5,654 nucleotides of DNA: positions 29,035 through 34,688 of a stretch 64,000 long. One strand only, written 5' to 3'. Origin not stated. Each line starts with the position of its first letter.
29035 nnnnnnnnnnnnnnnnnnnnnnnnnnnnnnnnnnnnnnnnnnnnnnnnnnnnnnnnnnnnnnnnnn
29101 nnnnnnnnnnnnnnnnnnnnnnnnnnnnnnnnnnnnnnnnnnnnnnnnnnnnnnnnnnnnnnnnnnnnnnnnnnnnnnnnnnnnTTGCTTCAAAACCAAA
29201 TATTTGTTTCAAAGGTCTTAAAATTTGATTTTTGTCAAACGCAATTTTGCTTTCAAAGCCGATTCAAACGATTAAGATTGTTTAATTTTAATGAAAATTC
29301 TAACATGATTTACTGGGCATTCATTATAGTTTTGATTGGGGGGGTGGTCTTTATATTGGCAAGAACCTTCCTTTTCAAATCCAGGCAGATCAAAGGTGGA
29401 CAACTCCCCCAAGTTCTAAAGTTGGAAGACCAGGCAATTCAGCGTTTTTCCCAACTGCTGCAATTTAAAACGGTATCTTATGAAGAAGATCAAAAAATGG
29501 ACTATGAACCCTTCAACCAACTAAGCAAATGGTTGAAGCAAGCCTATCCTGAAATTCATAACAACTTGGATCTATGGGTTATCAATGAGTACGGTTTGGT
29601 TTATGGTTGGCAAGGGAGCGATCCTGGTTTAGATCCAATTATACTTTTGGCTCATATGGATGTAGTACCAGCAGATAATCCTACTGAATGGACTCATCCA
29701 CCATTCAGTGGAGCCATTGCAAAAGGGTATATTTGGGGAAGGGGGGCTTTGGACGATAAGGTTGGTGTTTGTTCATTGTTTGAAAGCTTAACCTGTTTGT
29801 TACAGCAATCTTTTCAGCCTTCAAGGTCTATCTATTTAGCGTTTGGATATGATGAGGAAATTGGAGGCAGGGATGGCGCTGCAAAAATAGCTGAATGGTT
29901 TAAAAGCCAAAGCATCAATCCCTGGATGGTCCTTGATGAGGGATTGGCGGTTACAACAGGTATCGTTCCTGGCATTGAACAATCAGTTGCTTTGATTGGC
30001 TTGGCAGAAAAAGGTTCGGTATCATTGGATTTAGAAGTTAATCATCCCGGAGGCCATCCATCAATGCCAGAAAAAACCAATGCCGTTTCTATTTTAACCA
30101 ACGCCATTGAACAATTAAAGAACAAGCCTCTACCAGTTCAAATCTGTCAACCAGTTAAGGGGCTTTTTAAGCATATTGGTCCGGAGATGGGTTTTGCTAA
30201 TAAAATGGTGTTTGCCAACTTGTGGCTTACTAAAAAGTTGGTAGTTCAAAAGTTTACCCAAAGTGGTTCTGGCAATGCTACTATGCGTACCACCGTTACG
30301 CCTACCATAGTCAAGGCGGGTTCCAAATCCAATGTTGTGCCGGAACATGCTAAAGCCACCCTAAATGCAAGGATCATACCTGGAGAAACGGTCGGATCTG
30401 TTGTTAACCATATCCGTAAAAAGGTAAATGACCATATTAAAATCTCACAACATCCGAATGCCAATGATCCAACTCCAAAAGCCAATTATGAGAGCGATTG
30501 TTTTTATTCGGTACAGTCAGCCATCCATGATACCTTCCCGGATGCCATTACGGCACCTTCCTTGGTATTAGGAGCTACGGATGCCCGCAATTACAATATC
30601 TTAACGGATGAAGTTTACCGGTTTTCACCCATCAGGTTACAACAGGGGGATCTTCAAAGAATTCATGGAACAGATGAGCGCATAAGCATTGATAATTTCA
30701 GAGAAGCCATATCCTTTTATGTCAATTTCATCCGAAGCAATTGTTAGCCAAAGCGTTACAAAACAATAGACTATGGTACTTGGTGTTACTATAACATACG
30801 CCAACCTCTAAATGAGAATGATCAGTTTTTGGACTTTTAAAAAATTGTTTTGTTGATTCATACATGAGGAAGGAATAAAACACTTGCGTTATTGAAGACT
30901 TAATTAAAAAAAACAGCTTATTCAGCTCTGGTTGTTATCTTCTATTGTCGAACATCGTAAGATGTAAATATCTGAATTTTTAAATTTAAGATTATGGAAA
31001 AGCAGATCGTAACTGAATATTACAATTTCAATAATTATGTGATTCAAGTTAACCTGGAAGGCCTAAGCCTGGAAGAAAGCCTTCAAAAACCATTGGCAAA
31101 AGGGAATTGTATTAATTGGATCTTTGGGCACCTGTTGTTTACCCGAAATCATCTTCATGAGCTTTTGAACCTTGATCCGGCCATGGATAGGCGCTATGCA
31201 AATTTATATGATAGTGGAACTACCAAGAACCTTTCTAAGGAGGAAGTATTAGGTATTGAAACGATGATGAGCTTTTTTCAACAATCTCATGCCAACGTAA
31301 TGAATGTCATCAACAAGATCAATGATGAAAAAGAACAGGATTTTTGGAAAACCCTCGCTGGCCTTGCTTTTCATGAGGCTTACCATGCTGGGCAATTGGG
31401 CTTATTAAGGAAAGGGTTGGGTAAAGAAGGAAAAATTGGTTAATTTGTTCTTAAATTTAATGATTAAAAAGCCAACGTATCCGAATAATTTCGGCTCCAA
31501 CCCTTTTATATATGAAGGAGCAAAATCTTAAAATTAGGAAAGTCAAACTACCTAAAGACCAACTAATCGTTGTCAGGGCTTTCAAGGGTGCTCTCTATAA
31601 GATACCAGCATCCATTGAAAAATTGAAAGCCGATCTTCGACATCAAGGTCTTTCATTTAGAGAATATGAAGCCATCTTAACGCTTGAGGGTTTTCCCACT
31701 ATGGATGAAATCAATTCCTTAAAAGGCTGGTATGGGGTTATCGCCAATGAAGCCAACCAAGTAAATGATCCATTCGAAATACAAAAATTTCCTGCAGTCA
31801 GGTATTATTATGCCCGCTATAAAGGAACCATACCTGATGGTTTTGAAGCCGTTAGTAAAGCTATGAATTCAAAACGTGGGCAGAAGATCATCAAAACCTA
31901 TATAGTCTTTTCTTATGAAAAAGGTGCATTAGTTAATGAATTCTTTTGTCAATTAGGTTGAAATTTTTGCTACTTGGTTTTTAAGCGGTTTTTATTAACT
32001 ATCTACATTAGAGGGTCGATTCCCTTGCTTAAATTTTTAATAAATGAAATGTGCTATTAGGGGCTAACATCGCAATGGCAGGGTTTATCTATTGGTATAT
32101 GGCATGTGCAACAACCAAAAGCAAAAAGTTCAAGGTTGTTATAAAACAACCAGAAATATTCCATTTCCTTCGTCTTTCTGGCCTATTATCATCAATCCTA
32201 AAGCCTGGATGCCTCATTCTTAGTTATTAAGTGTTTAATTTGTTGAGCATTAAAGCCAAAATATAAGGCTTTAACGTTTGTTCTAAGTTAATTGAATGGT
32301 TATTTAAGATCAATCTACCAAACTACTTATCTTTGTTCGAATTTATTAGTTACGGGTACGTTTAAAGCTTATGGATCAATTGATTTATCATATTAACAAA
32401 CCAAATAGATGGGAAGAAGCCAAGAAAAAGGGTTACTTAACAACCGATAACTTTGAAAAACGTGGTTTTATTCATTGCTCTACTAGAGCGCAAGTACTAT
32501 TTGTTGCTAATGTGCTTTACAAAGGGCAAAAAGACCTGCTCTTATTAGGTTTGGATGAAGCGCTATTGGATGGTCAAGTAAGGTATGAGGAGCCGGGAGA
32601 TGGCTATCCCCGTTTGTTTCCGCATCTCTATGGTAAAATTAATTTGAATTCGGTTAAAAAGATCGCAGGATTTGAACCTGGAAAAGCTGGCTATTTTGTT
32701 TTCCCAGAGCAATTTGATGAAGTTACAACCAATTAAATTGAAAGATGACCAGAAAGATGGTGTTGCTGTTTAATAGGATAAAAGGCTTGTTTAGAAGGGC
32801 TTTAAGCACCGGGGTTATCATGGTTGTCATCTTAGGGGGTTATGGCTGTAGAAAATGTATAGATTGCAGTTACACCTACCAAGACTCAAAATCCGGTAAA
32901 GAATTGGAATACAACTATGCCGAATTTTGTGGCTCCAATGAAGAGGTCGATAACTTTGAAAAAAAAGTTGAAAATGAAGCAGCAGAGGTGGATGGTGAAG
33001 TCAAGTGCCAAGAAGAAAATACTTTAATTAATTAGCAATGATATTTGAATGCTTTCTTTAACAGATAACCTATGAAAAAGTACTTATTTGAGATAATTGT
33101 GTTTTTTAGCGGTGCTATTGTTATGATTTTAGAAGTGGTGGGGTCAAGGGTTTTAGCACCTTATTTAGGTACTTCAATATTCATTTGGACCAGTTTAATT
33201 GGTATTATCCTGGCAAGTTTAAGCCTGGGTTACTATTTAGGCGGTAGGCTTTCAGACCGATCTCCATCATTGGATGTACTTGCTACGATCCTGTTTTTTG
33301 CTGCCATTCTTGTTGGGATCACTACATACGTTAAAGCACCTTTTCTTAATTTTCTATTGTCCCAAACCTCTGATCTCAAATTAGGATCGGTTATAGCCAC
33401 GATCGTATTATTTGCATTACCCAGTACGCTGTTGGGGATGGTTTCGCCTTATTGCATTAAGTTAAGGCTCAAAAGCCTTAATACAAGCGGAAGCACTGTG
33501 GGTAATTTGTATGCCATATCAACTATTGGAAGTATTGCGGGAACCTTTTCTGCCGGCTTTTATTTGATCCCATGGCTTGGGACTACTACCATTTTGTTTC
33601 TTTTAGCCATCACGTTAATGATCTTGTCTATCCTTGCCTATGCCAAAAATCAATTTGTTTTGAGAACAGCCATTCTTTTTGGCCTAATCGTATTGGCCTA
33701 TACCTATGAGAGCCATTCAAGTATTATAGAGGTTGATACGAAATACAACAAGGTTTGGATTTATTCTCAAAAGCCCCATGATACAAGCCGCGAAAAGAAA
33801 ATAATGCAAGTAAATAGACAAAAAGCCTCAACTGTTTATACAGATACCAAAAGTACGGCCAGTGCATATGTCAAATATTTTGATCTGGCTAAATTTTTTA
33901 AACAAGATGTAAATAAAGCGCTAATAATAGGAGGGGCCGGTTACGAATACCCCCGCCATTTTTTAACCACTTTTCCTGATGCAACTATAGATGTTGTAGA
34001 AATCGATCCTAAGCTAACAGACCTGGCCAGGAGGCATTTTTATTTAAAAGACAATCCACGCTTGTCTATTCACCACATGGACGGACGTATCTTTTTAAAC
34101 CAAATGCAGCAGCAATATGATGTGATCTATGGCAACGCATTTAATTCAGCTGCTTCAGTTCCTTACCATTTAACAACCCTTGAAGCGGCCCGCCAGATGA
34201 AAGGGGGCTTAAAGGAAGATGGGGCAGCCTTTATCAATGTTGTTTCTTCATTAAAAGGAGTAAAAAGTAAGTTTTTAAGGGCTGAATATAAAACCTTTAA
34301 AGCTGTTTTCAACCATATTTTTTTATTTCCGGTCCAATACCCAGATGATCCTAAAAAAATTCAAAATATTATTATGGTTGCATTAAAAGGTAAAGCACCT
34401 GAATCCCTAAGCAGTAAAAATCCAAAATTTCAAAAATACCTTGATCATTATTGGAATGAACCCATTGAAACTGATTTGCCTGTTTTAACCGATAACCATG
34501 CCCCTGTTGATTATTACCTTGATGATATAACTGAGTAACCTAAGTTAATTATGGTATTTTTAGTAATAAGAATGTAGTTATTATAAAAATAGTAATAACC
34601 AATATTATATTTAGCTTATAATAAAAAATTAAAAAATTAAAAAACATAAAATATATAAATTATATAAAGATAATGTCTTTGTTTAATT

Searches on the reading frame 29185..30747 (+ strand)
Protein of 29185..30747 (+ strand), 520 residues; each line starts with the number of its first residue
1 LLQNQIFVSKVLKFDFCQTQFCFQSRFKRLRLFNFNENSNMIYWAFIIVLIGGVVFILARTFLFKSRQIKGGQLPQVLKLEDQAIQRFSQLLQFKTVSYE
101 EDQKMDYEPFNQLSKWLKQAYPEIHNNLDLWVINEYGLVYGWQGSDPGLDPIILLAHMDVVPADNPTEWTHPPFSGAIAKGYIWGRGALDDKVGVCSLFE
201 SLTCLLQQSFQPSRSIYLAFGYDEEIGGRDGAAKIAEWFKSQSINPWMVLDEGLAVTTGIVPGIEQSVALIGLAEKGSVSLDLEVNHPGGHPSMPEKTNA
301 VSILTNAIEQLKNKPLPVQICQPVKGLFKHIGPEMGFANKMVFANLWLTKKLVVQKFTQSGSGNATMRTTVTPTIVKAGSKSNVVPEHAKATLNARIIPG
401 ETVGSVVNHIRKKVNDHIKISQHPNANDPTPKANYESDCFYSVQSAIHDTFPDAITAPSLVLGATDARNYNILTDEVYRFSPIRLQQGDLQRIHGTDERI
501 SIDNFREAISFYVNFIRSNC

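Call 6: search_protein_families(library=pfam, proteins=[window:29185-30747:+], max_evalue=0.001)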
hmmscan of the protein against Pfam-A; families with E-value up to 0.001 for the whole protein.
window:29185-30747:+ (520 aa): 3 families
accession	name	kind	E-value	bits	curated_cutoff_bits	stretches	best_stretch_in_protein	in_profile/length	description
PF01546.33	Peptidase_M20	-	1.6e-28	100.5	24.6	1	154-517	2-205/206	Peptidase family M20/M25/M40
PF07687.19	M20_dimer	-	7.7e-17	61.6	21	1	274-418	2-103/107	Peptidase dimerisation domain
PF04389.22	Peptidase_M28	-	1.8e-06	28.2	21.3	1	141-237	5-78/193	Peptidase family M28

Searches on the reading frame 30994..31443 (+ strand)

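Call 6: search_protein_families(library=pfam, proteins=[window:30994-31443:+], max_evalue=0.001)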
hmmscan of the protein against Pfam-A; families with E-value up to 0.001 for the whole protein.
window:30994-31443:+ (149 aa): 1 family
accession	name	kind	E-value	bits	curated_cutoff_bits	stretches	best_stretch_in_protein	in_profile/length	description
PF12867.12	DinB_2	-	0.00011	23.1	24.8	1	21-135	13-128/128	DinB superfamily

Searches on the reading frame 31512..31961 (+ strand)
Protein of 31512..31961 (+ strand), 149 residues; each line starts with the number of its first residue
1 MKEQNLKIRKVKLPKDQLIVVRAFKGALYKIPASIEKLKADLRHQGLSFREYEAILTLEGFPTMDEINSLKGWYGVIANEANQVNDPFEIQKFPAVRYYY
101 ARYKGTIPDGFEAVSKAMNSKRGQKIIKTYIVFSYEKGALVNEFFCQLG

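Call 6: search_protein_families(library=pfam, proteins=[window:31512-31961:+], max_evalue=0.001)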
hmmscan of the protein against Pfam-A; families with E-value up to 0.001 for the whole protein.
window:31512-31961:+ (149 aa): 1 family
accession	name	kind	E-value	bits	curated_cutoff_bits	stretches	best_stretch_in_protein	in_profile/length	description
PF06445.20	GyrI-like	-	0.00013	22.7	26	1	25-117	19-112/155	GyrI-like small molecule binding domain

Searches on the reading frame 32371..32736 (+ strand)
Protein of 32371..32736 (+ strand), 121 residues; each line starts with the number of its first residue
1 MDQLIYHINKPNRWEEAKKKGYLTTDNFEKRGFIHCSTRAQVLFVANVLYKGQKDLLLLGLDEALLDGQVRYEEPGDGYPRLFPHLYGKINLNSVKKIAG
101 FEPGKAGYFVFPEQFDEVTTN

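Call 6: search_protein_families(library=pfam, proteins=[window:32371-32736:+], max_evalue=0.001)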
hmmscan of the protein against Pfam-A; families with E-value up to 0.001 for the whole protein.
window:32371-32736:+ (121 aa): 1 family
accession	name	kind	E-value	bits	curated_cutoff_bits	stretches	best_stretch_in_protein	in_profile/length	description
PF06108.18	DUF952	-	5.9e-25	87.4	23.7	1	10-97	3-89/90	Protein of unknown function (DUF952)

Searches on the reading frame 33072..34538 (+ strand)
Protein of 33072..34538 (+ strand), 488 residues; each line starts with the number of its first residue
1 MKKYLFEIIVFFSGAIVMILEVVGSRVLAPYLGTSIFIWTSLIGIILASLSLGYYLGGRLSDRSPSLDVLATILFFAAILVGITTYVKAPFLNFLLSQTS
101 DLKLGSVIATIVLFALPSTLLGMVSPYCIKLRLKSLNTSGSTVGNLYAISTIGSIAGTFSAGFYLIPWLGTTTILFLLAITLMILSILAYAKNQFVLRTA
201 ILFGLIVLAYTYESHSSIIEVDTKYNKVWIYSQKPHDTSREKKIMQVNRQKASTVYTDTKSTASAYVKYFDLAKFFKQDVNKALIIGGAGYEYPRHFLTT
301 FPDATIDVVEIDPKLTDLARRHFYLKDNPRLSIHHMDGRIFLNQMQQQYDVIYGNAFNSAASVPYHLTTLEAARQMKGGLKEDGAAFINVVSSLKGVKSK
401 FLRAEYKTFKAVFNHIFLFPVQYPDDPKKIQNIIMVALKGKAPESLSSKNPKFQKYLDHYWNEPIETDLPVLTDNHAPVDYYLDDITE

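Call 6: search_protein_families(library=pfam, proteins=[window:33072-34538:+], max_evalue=0.001)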
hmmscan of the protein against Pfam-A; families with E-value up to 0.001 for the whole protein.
window:33072-34538:+ (488 aa): 1 family
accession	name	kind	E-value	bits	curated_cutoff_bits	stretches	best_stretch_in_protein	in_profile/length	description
PF01564.23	Spermine_synth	-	1.9e-08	34.5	22.9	1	272-388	11-130/186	Spermine/spermidine synthase domain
